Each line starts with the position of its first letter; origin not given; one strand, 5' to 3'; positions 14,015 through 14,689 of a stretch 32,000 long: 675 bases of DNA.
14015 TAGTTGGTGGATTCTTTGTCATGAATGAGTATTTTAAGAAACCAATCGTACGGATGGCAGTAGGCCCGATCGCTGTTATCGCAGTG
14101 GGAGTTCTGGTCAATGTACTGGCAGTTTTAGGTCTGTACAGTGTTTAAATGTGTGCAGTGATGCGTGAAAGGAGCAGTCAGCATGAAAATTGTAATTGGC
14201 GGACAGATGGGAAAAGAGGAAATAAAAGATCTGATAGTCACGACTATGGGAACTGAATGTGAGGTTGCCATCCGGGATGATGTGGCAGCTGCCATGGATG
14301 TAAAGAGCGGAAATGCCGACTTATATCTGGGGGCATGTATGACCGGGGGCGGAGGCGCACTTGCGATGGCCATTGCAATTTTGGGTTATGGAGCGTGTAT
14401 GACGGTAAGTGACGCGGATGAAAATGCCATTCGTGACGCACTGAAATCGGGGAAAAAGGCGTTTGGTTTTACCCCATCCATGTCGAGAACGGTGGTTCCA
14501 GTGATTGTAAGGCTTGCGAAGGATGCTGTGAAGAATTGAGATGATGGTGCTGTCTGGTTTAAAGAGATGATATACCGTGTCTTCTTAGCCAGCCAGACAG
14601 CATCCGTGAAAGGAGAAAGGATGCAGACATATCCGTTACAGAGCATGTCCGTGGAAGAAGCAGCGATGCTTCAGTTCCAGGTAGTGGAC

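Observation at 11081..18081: Seven-gene yhfZ-Y-T-U-S-X-W-type cluster: a conserved metabolic system with no assigned substrate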

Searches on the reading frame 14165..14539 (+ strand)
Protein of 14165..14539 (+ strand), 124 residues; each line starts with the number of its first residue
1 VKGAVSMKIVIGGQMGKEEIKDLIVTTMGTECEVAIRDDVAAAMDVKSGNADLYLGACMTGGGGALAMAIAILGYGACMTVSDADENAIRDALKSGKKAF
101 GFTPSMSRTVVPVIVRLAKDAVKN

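Call 3: search_protein_families(library=pfam, proteins=[window:14165-14539:+], max_evalue=0.01)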
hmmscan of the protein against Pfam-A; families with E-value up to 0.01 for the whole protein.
window:14165-14539:+ (124 aa): 2 families
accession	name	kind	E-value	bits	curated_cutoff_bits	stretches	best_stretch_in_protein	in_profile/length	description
PF10941.13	DUF2620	-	4.6e-34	117.5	25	1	7-116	1-113/115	Protein of unknown function DUF2620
PF14272.11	Gly_rich_SFCGS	-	0.00048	20.6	27.3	1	8-103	2-96/114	Glycine-rich SFCGS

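Call 4: search_protein_families(library=ncbifam, proteins=[window:14165-14539:+], max_evalue=0.01)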
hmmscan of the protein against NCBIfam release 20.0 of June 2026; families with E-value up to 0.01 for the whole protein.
window:14165-14539:+ (124 aa): 1 family
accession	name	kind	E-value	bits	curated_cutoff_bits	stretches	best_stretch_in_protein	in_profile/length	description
TIGR03577.1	EF_0830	hypoth_equivalog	0.0063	16.7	141.1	1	8-103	2-96/115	conserved hypothetical protein EF_0830/AHA_3911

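Call 27: search_solved_structures(query=window:14183-14539:+, max_evalue=10)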
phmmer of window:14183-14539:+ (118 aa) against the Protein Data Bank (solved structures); distinct sequences matched with E-value up to 10: 2.
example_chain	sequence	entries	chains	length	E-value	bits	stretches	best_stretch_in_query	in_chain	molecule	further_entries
3p4g_A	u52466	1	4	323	0.37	14.4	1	26-56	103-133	Antifreeze protein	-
9pbg_D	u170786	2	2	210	1.5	12.5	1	34-71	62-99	TCR 19.2 alpha chain | TCR19.2 alpha chain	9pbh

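Call 29: find_homologous_proteins(query=window:14183-14539:+, max_evalue=0.001)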
Query window:14183-14539:+ (118 aa): 545 proteins with E <= 0.001 among 578 candidates; the best 120 are listed.
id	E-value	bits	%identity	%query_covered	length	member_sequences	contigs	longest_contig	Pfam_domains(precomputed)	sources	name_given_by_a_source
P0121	3.0e-66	238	98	100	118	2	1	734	PF10941.14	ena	-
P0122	4.8e-66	238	97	100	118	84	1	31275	PF10941.14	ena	-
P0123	1.9e-63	229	97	100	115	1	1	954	PF10941.14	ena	-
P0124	3.8e-54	199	81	100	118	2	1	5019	PF10941.14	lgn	-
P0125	3.4e-53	196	82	100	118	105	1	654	PF10941.14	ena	-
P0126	4.3e-49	183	77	97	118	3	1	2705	PF10941.14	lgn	-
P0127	1.1e-43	166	100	69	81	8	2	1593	PF10941.14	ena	-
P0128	1.3e-42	162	66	92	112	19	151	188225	PF14272.12,PF10941.14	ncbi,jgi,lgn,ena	jgi:hypothetical protein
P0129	2.3e-42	162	67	97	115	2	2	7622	PF10941.14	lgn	-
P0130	7.2e-42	160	69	93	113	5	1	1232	PF14272.12,PF10941.14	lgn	-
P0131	1.1e-41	159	86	83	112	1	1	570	PF10941.14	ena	-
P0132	7.5e-40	153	64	97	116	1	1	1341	PF14272.12,PF10941.14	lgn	-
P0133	8.1e-40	153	65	93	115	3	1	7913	PF10941.14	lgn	-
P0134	2.0e-39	152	66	93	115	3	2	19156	PF10941.14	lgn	-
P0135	1.1e-38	150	65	93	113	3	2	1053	PF14272.12,PF10941.14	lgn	-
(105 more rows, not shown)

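Call 39: predict_structure(alignment_id=A2)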
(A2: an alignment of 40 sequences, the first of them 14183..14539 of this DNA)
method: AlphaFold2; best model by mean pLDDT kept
length: 118 residues; sequences in the alignment: 40
mean_pLDDT: 94.3   pTM: 0.88
mean pLDDT of the five models: 94.3, 94.1, 94.0, 93.7, 92.0
residues with pLDDT >= 90: 100; 70-90: 16; 50-70: 2; < 50: 0
segments of 3 or more residues with pLDDT < 50: none
pLDDT, mean of each block of 10 residues (from residue 1): 94 97 92 97 98 88 97 95 97 97 97 82
secondary structure, 60 per line:
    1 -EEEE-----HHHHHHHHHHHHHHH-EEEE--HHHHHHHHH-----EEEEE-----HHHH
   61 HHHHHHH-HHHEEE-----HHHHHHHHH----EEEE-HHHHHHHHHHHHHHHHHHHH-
elements in order: E2-5 H11-25 E27-30 H33-41 E47-51 H57-67 E72-74 H80-88 E93-96 H98-117

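Call 42: fold_search(model_id=the predicted structure, library=pdb)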
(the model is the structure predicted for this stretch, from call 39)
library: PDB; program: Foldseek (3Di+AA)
matches with E <= 10: 1270; with E <= 0.001: 2
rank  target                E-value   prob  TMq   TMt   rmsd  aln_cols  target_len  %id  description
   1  5ifz_A                4.5e-04  1.00  0.66  0.66   3.6       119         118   17  Crystal Structure of Ribose-5-phosphate Isomerase from Brucella melitensis 16M (released 2016-04-13)
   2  4oxx                  9.7e-04  0.99  0.48  0.40   6.4       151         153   13  Crystal Structure of Cindoxin, Surface Entropy reduction Mutant (released 2014-04-16)
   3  5ifz_B                1.2e-03  1.00  0.66  0.66   3.6       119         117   17  Crystal Structure of Ribose-5-phosphate Isomerase from Brucella melitensis 16M (released 2016-04-13)
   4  1akr                  1.3e-03  1.00  0.49  0.42   6.3       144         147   14  G61A OXIDIZED FLAVODOXIN MUTANT (released 1998-05-27)
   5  3ono                  1.5e-03  1.00  0.63  0.39   4.0       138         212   16  Crystal Structure of Ribose-5-phosphate Isomerase LacAB_rpiB from Vibrio parahaemolyticus (released 2010-09-08)
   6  1akq                  1.5e-03  0.99  0.45  0.39   6.3       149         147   17  D95A OXIDIZED FLAVODOXIN MUTANT FROM D. VULGARIS (released 1998-12-02)
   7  1o1x                  1.7e-03  1.00  0.65  0.55   3.5       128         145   17  Crystal structure of a ribose 5-phosphate isomerase rpib (tm1080) from thermotoga maritima at 1.90 A resolution (released 2003-04-01)
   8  2vvr_B                1.7e-03  1.00  0.63  0.53   3.9       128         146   16  Crystal structure of the H99N mutant of ribose-5-phosphate isomerase B from E. coli soaked with ribose 5-phosphate (released 2008-07-08)
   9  1nxs                  2.7e-03  0.99  0.49  0.49   6.2       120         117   18  MicArec pH4.9 (released 2004-02-17)
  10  1akw                  3.1e-03  0.99  0.49  0.42   6.4       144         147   14  G61L OXIDIZED FLAVODOXIN MUTANT (released 1998-05-27)
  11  5ljl                  3.1e-03  0.97  0.45  0.38   7.2       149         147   15  Streptococcus pneumonia TIGR4 flavodoxin: structural and biophysical characterization of a novel drug target (released 2016-08-31)
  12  1akt                  3.9e-03  0.99  0.49  0.42   6.4       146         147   16  G61N OXIDIZED FLAVODOXIN MUTANT (released 1998-05-27)
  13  4le1_B                3.9e-03  0.99  0.50  0.46   6.4       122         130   18  Crystal structure of the receiver domain of DesR in the inactive state (released 2014-07-16)
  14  1nn4_B                4.2e-03  1.00  0.62  0.49   3.9       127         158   16  Structural Genomics, RpiB/AlsB (released 2003-07-29)
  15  1bu5_A                4.5e-03  0.99  0.49  0.42   6.4       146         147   16  X-RAY CRYSTAL STRUCTURE OF THE DESULFOVIBRIO VULGARIS (HILDENBOROUGH) APOFLAVODOXIN-RIBOFLAVIN COMPLEX (released 1999-02-09)
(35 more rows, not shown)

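Call 65: search_protein_representatives(alignment_id=A2)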
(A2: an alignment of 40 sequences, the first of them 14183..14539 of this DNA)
Query: 40 sequences, 120 profile positions. Proteins with E-value up to 0.001 (for the whole library): 176; up to 1e-10: 112; up to 1e-30: 15. The best 150 are listed.
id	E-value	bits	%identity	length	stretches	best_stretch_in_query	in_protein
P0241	7.2e-43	161.6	-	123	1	1-119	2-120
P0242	7.7e-43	161.5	-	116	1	1-118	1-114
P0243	4.8e-42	159.0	-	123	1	1-118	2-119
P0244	1.1e-37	144.9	-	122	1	1-118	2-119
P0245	5.1e-37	142.8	-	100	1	2-95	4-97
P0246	5.0e-36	139.6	-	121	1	1-119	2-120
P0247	5.0e-36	139.6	-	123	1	1-118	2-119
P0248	6.1e-36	139.3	-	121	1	1-119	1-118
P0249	6.1e-36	139.3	-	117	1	1-88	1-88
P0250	5.8e-34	132.9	-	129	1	2-119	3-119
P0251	2.4e-33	130.9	-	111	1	9-118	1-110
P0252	3.0e-33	130.6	-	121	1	1-116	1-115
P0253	2.9e-32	127.4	-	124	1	35-118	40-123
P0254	3.3e-31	124.0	-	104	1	40-115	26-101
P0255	5.0e-31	123.4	-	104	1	1-80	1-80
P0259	7.3e-29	116.4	-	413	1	7-116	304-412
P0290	1.7e-22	95.9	-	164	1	3-116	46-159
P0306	8.9e-19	83.9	-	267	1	3-118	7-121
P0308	1.6e-18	83.0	-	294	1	1-81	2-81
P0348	2.6e-11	59.8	-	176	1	18-110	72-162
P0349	3.1e-11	59.5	-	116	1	13-117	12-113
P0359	5.9e-10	55.4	-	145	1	2-116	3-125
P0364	3.4e-09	53.0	-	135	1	20-116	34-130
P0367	1.1e-08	51.4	-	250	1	46-101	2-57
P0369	4.3e-08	49.4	-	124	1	10-118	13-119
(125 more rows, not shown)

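Call 66: search_protein_families(library=pfam, proteins=[P0259, P0306, P0308, P0290, P0348, P0367, P0359, P0364, P0369, P0349], max_evalue=0.01)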
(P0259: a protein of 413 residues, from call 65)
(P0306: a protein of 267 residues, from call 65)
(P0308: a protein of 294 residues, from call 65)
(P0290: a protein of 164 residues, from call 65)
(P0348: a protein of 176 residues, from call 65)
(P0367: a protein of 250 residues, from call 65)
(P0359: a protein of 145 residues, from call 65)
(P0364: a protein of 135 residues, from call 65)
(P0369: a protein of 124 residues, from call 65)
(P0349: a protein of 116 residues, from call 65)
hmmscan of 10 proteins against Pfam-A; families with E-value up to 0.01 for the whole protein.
P0259 (413 aa): 3 families
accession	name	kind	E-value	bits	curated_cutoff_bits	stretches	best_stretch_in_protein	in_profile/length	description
PF02126.24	PTE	-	6.1e-145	482.7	22.4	1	1-290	1-296/298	Phosphotriesterase family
PF10941.13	DUF2620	-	6.8e-51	171.7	25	1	299-412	2-115/115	Protein of unknown function DUF2620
PF04055.27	Radical_SAM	-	0.00099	19.7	29.5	0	169-264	37-132/166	Radical SAM superfamily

P0306 (267 aa): 2 families
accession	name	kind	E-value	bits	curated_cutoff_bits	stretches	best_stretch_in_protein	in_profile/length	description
PF10941.13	DUF2620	-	5.4e-27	94.7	25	1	5-119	1-115/115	Protein of unknown function DUF2620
PF00874.25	PRD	-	2.4e-06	28.2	23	1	178-257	9-87/90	PRD domain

P0308 (294 aa): 2 families
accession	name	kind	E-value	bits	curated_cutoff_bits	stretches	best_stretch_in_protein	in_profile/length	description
PF10797.14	YhfT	-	2.7e-45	155.6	26.1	1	152-289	2-143/430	Protein of unknown function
PF10941.13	DUF2620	-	1.6e-31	109.3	25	1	2-81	1-80/115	Protein of unknown function DUF2620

P0290 (164 aa): 1 family
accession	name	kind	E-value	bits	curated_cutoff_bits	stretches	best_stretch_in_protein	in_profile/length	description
PF10941.13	DUF2620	-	5.7e-31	107.5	25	1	47-158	3-114/115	Protein of unknown function DUF2620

P0348 (176 aa): 1 family
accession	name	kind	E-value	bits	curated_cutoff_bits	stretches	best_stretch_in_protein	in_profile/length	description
PF10941.13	DUF2620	-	7.4e-20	71.7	25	1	71-162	16-109/115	Protein of unknown function DUF2620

P0367 (250 aa): 2 families
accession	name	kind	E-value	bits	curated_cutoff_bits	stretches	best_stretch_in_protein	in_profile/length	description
PF02126.24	PTE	-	3.9e-36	125.4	22.4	1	45-202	108-263/298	Phosphotriesterase family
PF10941.13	DUF2620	-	7.3e-19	68.5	25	1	1-58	44-101/115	Protein of unknown function DUF2620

P0359 (145 aa): 2 families
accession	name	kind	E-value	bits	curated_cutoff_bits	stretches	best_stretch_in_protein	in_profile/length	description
PF10941.13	DUF2620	-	3.1e-16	60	25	1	34-124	24-114/115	Protein of unknown function DUF2620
PF02296.22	Alpha_adaptin_C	-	0.0031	18.1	25.4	1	82-143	5-65/113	Alpha adaptin AP2, C-terminal domain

P0364 (135 aa): 1 family
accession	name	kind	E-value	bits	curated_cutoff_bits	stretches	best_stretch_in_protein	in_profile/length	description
PF10941.13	DUF2620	-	1.1e-16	61.5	25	1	34-130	19-115/115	Protein of unknown function DUF2620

P0369 (124 aa): 1 family
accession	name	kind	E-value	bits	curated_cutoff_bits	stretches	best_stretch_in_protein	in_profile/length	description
PF10941.13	DUF2620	-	3.3e-18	66.4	25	1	6-111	2-109/115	Protein of unknown function DUF2620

P0349 (116 aa): 1 family
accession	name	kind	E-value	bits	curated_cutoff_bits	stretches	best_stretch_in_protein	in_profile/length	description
PF10941.13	DUF2620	-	3.8e-19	69.4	25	1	2-112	2-115/115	Protein of unknown function DUF2620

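Call 87: list_cluster_members(proteins=[P0259, P0306, P0308])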
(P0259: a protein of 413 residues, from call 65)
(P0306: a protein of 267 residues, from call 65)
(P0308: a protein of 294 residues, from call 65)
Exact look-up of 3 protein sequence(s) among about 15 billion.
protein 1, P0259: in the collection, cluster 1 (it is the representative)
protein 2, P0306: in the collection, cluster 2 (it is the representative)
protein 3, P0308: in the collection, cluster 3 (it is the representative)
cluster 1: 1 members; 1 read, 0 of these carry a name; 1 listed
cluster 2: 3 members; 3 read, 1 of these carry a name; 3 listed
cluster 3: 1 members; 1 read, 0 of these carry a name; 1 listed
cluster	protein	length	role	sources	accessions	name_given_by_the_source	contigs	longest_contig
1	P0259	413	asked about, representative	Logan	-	-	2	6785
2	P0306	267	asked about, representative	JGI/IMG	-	-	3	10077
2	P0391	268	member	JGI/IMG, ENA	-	hypothetical protein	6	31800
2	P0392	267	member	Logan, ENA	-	-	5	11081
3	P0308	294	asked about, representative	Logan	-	-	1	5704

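Call 88: find_encoding_contigs(protein=P0391, flank=8000, max_places=3)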
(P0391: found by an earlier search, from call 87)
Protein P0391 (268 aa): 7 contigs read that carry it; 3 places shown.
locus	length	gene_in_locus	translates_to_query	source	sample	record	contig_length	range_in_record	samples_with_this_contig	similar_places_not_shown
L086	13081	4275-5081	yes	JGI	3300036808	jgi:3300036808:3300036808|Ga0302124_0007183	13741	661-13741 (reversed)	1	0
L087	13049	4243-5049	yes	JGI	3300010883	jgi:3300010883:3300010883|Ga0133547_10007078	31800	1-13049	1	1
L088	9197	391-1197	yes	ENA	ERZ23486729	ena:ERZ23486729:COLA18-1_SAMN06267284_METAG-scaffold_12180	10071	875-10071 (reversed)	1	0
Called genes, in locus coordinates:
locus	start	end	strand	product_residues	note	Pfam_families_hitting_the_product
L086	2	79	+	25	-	?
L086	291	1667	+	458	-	PF10797:YhfT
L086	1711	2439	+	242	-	PF00106:adh_short, PF08659:KR, PF13561:adh_short_C2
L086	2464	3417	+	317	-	-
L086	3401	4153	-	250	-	PF00392:GntR, PF07702:UTRA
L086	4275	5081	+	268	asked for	PF10941:DUF2620, PF00874:PRD (weak)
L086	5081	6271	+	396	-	PF01676:Metalloenzyme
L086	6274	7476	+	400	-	PF01168:Ala_racemase_N, PF21279:YhfX-like_C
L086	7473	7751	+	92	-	PF00381:PTS-HPr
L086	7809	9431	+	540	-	PF05524:PEP-utilisers_N, PF00391:PEP-utilizers, PF02896:PEP-utilizers_C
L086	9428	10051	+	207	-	PF01081:Aldolase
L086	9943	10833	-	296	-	PF00389:2-Hacid_dh, PF02826:2-Hacid_dh_C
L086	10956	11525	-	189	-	PF06560:GPI, PF07883:Cupin_2 (weak)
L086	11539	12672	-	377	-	PF00155:Aminotran_1_2 (weak), PF22475:YhfS-like_C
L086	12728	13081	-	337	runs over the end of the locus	?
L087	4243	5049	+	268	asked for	PF10941:DUF2620, PF00874:PRD (weak)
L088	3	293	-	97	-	?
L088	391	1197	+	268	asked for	PF10941:DUF2620, PF00874:PRD (weak)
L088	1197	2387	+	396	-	PF01676:Metalloenzyme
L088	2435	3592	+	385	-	PF01168:Ala_racemase_N, PF21279:YhfX-like_C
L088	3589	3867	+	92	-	PF00381:PTS-HPr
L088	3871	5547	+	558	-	PF05524:PEP-utilisers_N, PF00391:PEP-utilizers, PF02896:PEP-utilizers_C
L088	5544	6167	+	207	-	PF01081:Aldolase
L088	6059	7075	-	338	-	PF00389:2-Hacid_dh, PF02826:2-Hacid_dh_C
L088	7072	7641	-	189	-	PF06560:GPI, PF07883:Cupin_2 (weak)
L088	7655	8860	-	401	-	PF06838:Met_gamma_lyase (faint), PF00155:Aminotran_1_2 (faint), PF22475:YhfS-like_C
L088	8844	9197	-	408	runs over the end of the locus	?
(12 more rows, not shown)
